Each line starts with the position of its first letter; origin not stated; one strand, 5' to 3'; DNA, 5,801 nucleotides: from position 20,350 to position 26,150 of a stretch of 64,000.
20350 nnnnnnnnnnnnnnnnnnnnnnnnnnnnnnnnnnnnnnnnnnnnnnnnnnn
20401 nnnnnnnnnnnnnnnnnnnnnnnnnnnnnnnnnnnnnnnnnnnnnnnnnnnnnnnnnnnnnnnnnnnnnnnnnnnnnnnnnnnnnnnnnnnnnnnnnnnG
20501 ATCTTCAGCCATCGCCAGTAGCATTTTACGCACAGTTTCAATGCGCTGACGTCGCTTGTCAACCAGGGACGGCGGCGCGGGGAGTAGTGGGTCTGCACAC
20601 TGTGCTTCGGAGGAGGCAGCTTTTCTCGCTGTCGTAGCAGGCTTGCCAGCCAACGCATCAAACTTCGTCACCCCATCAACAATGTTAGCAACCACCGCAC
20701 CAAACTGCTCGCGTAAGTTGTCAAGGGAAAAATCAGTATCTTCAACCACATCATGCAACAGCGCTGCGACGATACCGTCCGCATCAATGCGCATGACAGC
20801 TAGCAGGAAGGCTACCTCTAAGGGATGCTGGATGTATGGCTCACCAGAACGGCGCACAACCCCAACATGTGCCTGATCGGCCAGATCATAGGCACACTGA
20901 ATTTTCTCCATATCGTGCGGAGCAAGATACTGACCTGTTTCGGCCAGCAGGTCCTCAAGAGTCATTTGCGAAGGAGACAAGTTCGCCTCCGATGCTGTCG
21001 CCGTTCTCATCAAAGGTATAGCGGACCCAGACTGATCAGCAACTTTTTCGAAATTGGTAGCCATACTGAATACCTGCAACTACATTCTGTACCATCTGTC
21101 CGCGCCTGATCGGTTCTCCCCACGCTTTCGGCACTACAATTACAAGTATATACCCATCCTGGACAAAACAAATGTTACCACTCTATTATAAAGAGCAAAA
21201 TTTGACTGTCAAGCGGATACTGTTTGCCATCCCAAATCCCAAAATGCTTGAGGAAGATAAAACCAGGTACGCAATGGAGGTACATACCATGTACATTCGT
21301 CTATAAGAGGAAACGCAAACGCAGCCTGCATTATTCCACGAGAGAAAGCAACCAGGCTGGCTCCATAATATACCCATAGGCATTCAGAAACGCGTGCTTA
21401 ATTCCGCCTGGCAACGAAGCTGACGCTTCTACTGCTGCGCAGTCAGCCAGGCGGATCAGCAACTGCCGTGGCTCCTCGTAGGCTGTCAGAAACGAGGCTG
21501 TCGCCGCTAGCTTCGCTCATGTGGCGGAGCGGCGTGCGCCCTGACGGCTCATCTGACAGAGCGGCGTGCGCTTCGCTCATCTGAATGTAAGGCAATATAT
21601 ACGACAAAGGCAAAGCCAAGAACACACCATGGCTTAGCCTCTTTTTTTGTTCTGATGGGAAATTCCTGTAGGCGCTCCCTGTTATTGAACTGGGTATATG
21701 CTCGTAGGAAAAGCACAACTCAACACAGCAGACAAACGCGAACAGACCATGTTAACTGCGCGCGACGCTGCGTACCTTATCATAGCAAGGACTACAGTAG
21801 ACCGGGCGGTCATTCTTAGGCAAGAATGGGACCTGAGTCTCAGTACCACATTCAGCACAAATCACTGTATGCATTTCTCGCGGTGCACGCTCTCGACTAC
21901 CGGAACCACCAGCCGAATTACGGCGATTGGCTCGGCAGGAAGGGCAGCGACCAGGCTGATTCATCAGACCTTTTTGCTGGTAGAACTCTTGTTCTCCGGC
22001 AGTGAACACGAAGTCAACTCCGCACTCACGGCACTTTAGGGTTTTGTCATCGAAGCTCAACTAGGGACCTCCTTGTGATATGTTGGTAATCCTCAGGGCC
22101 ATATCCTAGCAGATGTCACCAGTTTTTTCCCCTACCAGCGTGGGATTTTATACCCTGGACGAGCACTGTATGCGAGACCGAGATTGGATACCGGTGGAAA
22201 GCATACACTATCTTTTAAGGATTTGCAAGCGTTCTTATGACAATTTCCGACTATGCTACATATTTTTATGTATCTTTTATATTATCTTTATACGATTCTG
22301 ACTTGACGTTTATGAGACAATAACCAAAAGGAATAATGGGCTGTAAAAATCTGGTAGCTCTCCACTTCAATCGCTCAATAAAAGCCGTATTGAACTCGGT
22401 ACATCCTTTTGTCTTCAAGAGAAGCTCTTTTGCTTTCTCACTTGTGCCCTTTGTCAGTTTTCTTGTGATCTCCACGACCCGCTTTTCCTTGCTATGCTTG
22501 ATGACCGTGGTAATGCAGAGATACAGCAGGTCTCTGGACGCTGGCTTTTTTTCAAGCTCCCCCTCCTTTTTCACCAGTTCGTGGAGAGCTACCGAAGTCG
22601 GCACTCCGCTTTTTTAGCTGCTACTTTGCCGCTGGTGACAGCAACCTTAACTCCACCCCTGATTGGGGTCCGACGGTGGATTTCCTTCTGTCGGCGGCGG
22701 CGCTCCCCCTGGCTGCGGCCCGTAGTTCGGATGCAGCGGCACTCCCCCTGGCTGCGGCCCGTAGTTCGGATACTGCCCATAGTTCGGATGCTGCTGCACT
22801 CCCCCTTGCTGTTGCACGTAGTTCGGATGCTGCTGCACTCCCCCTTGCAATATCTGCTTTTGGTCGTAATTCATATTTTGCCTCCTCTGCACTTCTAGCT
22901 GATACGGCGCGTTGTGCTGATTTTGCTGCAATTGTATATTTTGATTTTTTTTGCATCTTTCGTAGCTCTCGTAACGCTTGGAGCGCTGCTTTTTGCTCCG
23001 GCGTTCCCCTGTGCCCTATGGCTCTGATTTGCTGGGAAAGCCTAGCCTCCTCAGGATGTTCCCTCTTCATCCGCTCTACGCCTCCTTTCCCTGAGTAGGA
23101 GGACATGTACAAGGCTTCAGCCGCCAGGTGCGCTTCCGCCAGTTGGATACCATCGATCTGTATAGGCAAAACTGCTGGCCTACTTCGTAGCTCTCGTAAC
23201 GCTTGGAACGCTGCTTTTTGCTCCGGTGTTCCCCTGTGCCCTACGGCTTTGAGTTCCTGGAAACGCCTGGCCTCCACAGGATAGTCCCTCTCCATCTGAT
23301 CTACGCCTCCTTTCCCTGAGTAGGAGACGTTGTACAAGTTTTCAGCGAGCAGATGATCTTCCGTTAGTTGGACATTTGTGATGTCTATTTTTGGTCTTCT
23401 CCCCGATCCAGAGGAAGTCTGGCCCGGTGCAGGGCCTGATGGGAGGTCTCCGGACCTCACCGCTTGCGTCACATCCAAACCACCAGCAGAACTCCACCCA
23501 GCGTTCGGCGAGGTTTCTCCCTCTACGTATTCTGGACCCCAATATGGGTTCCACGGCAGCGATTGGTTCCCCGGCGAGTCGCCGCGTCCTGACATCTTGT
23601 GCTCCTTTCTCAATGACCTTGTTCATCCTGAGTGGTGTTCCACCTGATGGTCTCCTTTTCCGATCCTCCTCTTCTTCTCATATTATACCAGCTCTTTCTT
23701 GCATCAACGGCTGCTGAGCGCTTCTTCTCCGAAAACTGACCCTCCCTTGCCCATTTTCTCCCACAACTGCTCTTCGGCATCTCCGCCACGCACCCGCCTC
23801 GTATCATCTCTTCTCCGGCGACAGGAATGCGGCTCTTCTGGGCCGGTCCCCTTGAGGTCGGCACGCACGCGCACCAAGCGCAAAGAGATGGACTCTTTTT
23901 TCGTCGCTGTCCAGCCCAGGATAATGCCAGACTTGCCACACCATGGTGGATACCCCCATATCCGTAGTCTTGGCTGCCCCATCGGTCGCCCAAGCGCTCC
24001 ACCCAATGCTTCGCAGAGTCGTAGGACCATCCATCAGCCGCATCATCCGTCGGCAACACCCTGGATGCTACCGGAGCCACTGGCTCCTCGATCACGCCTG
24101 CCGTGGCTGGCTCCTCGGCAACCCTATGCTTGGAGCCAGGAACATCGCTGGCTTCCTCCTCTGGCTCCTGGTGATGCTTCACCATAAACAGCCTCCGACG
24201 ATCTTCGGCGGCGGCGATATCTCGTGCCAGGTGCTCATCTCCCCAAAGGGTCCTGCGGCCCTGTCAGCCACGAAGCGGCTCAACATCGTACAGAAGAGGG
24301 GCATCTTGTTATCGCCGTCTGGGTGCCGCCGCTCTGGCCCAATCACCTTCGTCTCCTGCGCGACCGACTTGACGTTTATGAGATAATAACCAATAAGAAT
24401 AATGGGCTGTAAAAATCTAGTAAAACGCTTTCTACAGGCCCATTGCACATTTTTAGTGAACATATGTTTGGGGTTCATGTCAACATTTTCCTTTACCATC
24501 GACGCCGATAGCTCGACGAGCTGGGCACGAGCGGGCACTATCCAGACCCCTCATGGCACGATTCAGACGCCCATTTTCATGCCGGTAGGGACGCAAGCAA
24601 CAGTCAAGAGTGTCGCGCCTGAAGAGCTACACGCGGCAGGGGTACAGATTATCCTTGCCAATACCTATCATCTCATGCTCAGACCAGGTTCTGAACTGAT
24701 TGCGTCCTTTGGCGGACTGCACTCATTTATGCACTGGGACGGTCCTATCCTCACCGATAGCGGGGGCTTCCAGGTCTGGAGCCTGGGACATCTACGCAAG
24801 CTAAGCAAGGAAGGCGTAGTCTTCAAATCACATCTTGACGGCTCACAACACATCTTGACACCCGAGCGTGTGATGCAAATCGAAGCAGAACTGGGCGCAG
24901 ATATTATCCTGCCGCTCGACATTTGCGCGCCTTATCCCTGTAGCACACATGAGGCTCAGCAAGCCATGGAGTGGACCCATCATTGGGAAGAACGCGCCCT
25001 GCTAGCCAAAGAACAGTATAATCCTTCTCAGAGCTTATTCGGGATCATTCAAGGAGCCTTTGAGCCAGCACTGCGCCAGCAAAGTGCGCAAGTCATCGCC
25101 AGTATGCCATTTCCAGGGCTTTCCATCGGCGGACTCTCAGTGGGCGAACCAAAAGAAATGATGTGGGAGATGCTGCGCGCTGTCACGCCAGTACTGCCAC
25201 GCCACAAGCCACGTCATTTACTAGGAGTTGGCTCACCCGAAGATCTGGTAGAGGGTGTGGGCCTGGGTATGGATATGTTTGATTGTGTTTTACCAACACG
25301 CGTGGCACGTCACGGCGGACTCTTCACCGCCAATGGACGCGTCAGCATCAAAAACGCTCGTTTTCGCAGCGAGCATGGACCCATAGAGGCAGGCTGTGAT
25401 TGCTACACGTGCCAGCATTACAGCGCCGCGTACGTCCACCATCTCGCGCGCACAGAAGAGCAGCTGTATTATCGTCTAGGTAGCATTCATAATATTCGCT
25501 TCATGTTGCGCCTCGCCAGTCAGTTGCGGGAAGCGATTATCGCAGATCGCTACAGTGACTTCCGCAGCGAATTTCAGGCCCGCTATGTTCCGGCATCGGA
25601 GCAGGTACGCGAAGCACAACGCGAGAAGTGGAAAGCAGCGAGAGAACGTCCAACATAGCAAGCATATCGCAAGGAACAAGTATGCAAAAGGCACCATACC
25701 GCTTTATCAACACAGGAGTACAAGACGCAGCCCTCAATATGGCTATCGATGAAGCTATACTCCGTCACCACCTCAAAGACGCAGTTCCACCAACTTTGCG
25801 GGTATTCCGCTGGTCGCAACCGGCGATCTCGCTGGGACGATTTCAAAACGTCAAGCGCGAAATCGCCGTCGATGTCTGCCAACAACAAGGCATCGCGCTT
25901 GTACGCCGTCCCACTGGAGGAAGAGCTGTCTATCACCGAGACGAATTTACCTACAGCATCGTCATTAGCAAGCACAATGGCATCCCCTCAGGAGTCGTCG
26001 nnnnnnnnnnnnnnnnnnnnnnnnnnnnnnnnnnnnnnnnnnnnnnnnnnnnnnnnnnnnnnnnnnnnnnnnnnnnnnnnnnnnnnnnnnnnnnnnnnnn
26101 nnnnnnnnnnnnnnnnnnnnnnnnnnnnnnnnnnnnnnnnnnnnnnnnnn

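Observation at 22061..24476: Repeat-rich, partly decayed 2-kb segment flanked by direct copies of an IS-end-like 57-bp sequence, next to tgt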

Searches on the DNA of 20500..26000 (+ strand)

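Call 11: search_rna_families(source=window, start=20500, end=26000, threshold=evalue, max_evalue=5)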
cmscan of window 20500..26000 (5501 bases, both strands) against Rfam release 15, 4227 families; matches with E-value up to 5: 2.
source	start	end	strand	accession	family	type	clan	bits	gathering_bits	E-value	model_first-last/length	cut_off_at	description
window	24101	24194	+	RF01740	gyrA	Cis-reg;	-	17.8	45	1.3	1-88/88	no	gyrA RNA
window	24075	24153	-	RF00285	snoZ6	Gene; snRNA; snoRNA; CD-box;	-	16.9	35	4.5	1-91/91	no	Z6 small nucleolar RNA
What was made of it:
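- Tried and rejected: An Rfam scan of 20500-26000 at E up to 5 gave only two chance-level hits and no riboswitch or leader in the 57-mer (call 11).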

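Call 40: search_dna_similar(query=window:22300-24422:+, collection=plasmids, mode=distant, max_evalue=0.001, max_rows=10)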
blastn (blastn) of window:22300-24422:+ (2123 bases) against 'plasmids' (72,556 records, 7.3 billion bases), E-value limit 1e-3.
No match.

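Call 41: search_dna_similar(query=window:22300-24422:+, collection=phages, mode=distant, max_evalue=0.001, max_rows=10)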
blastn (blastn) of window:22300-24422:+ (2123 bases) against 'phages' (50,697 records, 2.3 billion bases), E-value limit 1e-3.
No match.
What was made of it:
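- Tried and rejected: blastn of the whole segment against phage and plasmid collections gave no match (calls 40, 41).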
